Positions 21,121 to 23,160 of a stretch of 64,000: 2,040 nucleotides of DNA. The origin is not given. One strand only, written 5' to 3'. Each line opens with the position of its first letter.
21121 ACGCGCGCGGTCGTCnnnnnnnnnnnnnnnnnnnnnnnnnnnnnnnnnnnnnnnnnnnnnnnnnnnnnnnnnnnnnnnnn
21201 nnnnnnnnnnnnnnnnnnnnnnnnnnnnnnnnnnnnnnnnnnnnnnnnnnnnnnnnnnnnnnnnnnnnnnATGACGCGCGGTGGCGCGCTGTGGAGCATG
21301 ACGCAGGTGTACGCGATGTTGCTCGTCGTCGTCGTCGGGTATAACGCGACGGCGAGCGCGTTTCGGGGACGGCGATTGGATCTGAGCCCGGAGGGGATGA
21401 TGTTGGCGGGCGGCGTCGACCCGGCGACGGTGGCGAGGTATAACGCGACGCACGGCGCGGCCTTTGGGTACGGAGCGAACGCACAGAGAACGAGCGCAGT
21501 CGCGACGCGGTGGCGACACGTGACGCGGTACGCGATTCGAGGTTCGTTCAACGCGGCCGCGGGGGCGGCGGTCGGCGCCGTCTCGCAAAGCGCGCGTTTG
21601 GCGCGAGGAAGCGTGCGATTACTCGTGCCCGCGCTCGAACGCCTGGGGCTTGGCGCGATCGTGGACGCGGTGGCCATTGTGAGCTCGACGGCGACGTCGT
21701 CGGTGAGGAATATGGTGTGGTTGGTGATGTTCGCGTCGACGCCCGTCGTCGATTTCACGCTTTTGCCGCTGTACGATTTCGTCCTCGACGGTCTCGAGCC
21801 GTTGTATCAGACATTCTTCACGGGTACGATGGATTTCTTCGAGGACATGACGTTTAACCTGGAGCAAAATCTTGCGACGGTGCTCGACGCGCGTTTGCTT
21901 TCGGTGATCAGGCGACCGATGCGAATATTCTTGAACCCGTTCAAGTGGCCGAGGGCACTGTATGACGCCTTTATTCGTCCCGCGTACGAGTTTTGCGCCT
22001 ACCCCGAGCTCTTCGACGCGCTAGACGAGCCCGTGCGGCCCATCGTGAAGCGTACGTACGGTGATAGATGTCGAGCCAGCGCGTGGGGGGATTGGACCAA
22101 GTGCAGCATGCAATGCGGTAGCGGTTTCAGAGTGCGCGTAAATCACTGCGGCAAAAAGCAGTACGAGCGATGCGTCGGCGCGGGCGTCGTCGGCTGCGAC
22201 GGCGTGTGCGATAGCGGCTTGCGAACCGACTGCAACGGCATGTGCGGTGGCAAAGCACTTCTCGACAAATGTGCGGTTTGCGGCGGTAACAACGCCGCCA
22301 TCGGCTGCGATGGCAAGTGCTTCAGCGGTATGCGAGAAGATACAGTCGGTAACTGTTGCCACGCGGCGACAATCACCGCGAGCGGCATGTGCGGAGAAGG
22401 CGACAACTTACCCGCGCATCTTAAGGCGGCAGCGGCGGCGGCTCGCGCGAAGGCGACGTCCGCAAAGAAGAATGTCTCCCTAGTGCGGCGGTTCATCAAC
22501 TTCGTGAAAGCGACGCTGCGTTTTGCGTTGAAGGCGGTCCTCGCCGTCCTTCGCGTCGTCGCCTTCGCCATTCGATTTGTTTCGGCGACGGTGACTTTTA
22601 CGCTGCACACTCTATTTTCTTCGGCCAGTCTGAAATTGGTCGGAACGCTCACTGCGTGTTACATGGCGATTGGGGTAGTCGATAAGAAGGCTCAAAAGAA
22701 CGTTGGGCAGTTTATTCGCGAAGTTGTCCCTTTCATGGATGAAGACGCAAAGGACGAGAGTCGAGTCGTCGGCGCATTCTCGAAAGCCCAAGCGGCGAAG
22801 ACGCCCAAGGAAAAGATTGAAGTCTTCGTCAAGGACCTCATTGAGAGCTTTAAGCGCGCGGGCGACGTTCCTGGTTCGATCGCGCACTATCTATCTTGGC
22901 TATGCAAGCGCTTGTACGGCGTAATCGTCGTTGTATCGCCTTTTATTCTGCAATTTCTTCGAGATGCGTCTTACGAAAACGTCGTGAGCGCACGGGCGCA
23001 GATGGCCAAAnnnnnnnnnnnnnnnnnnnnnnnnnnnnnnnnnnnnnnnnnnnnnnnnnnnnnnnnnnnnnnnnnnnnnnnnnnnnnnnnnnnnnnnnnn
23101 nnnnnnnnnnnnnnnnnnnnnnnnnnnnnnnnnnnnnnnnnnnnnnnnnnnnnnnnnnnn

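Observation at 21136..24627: Unusual multi-domain protein: thrombospondin type 1 repeat, Cys-rich CxxCGG modules, membrane helices, Glu/Arg charged coiled coil, and a C-terminal ARM-like domain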

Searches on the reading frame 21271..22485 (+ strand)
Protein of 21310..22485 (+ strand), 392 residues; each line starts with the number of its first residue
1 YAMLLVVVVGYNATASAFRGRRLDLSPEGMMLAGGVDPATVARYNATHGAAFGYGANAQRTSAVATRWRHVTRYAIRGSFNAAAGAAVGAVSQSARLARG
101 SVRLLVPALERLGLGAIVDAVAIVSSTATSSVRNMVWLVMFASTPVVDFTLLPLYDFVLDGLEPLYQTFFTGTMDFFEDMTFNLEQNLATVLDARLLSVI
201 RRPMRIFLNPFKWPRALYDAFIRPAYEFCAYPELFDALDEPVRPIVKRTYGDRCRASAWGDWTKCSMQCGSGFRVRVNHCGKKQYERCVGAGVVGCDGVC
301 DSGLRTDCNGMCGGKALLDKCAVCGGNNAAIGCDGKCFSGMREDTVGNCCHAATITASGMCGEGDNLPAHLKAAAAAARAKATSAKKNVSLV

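Call 11: find_homologous_proteins(query=window:21310-22485:+, max_evalue=0.01)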
Query window:21310-22485:+ (392 aa): 2 proteins with E <= 0.01 among 8000 candidates.
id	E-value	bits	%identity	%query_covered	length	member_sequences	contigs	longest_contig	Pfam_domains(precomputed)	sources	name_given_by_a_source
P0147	3.3e-138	479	100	52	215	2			-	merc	-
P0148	2.4e-104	368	70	54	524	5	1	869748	-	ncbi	ncbi:hypothetical protein BE221DRAFT_55781, partial [Ostreococcus tauri]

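Call 21: search_solved_structures(query=A2, max_evalue=0.1, show_alignments=4)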
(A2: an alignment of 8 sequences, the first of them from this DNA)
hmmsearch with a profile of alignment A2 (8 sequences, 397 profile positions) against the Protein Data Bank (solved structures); distinct sequences matched with E-value up to 0.1: 20.
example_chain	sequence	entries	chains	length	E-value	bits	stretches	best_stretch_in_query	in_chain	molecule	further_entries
9cca_G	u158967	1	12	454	3.9e-06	29.4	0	264-293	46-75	Circumsporozoite protein,Pyridoxal 5'-phosphate synthase subunit PDX2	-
9cca_A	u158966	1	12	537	6.3e-06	28.7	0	264-293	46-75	Circumsporozoite protein,Pyridoxal 5'-phosphate synthase subunit Pdx1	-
7yyk_A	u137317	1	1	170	0.0016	20.8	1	272-308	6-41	Thrombospondin-1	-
1vex_A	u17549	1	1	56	0.0024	20.1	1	269-292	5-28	F-spondin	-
7rxp_A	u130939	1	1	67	0.012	17.8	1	264-293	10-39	Circumsporozoite protein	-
7rxi_A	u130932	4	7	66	0.014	17.7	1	264-293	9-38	Circumsporozoite protein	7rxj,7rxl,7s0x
9ncy_A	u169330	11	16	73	0.016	17.5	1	264-293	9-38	Circumsporozoite protein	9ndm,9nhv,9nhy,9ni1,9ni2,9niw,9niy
7r84_A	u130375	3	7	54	0.017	17.4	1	273-301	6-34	Vasculostatin-120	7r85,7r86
3vdj_A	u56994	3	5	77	0.018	17.3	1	264-293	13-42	Circumsporozoite (CS) protein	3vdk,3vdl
6b0s_C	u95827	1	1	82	0.02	17.2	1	264-293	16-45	Circumsporozoite protein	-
8oil_A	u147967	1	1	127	0.022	17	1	256-293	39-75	Circumsporozoite protein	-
9hzj_B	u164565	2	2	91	0.024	16.9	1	264-293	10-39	Circumsporozoite protein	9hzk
2bbx_A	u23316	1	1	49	0.038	16.2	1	271-293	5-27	Thrombospondin-related anonymous protein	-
5tdw_A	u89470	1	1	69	0.042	16.1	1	280-318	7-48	SET domain-containing protein 3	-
5tdr_A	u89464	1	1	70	0.042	16.1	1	280-318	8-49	SET domain-containing protein 3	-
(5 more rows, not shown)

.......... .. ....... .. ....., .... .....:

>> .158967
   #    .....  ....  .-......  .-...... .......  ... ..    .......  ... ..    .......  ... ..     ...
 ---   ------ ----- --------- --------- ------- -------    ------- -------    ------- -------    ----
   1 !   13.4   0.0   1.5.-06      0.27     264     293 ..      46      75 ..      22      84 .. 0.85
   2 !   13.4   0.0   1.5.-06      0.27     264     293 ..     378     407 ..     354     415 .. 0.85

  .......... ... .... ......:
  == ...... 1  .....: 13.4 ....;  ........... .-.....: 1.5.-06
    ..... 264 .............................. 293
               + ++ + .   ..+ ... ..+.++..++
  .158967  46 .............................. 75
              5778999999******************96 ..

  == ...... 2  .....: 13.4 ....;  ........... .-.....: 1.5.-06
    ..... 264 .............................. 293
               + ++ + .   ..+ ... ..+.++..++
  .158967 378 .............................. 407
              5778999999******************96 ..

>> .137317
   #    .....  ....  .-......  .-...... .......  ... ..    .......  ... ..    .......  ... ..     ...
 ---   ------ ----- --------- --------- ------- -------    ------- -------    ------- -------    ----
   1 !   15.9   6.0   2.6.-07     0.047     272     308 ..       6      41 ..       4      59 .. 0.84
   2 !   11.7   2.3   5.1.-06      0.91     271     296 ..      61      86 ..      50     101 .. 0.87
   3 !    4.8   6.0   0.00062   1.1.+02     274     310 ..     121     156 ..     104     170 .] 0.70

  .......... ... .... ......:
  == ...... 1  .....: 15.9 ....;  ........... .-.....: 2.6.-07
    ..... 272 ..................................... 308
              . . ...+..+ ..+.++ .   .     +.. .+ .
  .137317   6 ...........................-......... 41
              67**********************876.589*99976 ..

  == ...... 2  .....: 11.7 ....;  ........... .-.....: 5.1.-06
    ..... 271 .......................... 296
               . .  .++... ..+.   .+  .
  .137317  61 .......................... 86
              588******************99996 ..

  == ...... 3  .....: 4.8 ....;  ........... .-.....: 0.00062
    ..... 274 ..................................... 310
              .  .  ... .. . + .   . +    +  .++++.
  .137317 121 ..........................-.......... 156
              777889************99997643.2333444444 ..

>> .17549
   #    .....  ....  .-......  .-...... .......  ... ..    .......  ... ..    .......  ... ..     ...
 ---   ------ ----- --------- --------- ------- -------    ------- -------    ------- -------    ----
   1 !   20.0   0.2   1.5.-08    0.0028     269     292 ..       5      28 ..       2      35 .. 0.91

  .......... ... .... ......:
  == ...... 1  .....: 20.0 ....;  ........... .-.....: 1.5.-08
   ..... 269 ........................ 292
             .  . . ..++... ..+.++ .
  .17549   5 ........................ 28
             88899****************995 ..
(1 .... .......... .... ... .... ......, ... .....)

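Call 27: predict_structure(alignment_id=A2)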
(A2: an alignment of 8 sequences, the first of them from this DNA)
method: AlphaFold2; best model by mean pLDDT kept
length: 395 residues; sequences in the alignment: 8
mean_pLDDT: 39.2   pTM: 0.18
mean pLDDT of the five models: 39.2, 39.0, 37.0, 36.3, 35.7
residues with pLDDT >= 90: 0; 70-90: 1; 50-70: 75; < 50: 319
segments of 3 or more residues with pLDDT < 50: 1-11, 13-15, 27-115, 118-120, 126-190, 220-354, 356-360, 393-395
pLDDT, mean of each block of 10 residues (from residue 1): 38 52 50 32 29 32 32 34 30 32 37 46 47 44 39 38 37 40 47 56 61 57 44 42 38 31 27 26 26 24 29 28 22 25 40 49 55 54 55 48
secondary structure, 60 per line:
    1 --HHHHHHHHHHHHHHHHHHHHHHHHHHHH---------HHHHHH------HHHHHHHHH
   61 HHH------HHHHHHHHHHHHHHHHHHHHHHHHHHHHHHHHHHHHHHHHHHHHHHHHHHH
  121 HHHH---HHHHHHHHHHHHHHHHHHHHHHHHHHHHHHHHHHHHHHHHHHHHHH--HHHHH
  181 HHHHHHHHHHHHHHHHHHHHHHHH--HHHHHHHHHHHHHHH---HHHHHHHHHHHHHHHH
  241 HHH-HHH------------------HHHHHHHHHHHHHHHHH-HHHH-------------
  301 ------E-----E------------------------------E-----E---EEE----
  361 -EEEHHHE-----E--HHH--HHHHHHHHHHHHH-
elements in order: H3-30 H40-45 H52-63 H70-124 H128-173 H176-204 H207-221 H225-243 H266-282 H284-287 E354-356 E362-364 H382-394

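Call 65: find_related_loci(query=A2, collection=viral_contigs, flank=3000)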
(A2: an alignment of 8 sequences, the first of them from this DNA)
Query A2 (395 aa) in viral_contigs; peptide patterns used: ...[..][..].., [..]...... (x = any residue, [..] = any of these).
131 stretches matched a pattern, but none encodes a relative of the query by tblastn (E <= 1e-3).

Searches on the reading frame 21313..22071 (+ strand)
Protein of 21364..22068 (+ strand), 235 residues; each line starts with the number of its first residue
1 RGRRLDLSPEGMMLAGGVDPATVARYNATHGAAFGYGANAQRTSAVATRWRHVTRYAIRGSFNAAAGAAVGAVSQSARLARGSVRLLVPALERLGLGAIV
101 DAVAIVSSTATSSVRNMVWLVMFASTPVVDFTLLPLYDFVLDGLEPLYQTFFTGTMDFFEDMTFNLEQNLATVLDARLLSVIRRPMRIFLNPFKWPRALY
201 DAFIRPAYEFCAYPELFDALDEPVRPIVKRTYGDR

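Call 29: search_protein_representatives(alignment_id=A1)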
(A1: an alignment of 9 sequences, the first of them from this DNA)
Query: 9 sequences, 251 profile positions. Proteins with E-value up to 0.001 (for the whole library): 8; up to 1e-10: 4; up to 1e-30: 4. The best 8 are listed.
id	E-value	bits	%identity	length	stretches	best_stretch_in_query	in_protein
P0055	2.3e-132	456.5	-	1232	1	1-251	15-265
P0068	7.3e-126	435.2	-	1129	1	1-251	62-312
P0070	1.3e-120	418.0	-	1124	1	2-251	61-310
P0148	5.1e-38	147.4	-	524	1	177-251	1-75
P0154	3.4e-10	56.3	-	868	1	57-251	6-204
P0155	1.7e-08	50.7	-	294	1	125-251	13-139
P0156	2.0e-07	47.2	-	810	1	54-251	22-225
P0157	2.1e-04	37.3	-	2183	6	34-96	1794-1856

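Call 44: search_protein_families(library=pfam, proteins=[window:21364-22068:+, P0154, P0156], max_evalue=10)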
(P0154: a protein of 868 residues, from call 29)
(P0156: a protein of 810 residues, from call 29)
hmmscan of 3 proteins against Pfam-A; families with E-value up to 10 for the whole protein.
window:21364-22068:+ (235 aa): 0 families

P0154 (868 aa): 4 families
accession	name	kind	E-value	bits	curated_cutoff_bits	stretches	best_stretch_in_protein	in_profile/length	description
PF00090.25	TSP_1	-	0.00053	20.6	21.6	1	208-241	2-37/49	Thrombospondin type 1 domain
PF19028.6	TSP1_spondin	-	0.0019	18.9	41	1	204-227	1-24/52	Spondin-like TSP1 domain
PF19035.6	TSP1_CCN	-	0.066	13.9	27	1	209-228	5-24/44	CCN3 Nov like TSP1 domain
PF19030.6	TSP1_ADAMTS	-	0.15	12.8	23.8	1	211-234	5-28/55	Thrombospondin type 1 domain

P0156 (810 aa): 4 families
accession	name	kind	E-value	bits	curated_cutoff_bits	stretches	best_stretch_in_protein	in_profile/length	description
PF00090.25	TSP_1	-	0.016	15.8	21.6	1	229-254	2-27/49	Thrombospondin type 1 domain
PF19028.6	TSP1_spondin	-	0.022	15.5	41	1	225-248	1-24/52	Spondin-like TSP1 domain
PF07890.17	Rrp15p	-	0.27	11.9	27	1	338-389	37-91/140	Rrp15p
PF19030.6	TSP1_ADAMTS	-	7.9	7.3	23.8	1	231-255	4-28/55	Thrombospondin type 1 domain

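Call 52: find_encoding_contigs(protein=P0156, flank=6000, max_places=2)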
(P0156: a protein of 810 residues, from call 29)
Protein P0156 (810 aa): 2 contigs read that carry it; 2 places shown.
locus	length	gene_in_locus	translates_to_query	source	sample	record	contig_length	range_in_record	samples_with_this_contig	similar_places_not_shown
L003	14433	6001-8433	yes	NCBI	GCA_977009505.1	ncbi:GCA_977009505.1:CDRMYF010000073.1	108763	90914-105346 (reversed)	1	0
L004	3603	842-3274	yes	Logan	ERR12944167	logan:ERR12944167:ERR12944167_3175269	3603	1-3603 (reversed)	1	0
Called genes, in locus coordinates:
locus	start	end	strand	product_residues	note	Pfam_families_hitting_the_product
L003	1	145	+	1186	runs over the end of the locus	?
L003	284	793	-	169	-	-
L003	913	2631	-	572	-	PF00856:SET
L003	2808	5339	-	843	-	PF02516:STT3, PF21436:STT3-PglB_core (weak)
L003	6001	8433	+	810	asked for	-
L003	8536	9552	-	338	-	-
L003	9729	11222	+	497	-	-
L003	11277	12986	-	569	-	PF07690:MFS_1, PF00083:Sugar_tr, PF03137:OATP (weak)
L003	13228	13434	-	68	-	-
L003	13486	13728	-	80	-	-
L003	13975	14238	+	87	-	PF01169:GDT1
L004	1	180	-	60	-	?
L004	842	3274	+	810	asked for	-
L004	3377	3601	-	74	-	?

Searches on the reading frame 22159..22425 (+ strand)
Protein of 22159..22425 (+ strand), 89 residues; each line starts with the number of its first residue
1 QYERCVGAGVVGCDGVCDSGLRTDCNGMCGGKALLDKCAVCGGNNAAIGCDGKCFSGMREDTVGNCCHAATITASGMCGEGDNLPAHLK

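Call 44: search_protein_families(library=pfam, proteins=[window:22159-22425:+], max_evalue=10)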
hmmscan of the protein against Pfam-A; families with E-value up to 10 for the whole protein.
window:22159-22425:+ (89 aa): 0 families

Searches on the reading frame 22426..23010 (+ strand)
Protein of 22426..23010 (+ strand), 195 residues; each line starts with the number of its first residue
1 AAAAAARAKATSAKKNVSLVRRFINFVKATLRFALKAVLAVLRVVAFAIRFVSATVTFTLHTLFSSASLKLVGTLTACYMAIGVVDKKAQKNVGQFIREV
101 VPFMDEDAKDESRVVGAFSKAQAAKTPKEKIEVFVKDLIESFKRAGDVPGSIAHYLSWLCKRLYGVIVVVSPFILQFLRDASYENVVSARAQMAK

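Call 44: search_protein_families(library=pfam, proteins=[window:22426-23010:+], max_evalue=10)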
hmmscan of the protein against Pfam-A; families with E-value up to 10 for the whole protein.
window:22426-23010:+ (195 aa): 1 family
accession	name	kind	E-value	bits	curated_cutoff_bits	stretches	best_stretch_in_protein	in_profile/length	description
PF17421.7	DUF5409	-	0.16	13.2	25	1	51-116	19-85/88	Family of unknown function (DUF5409)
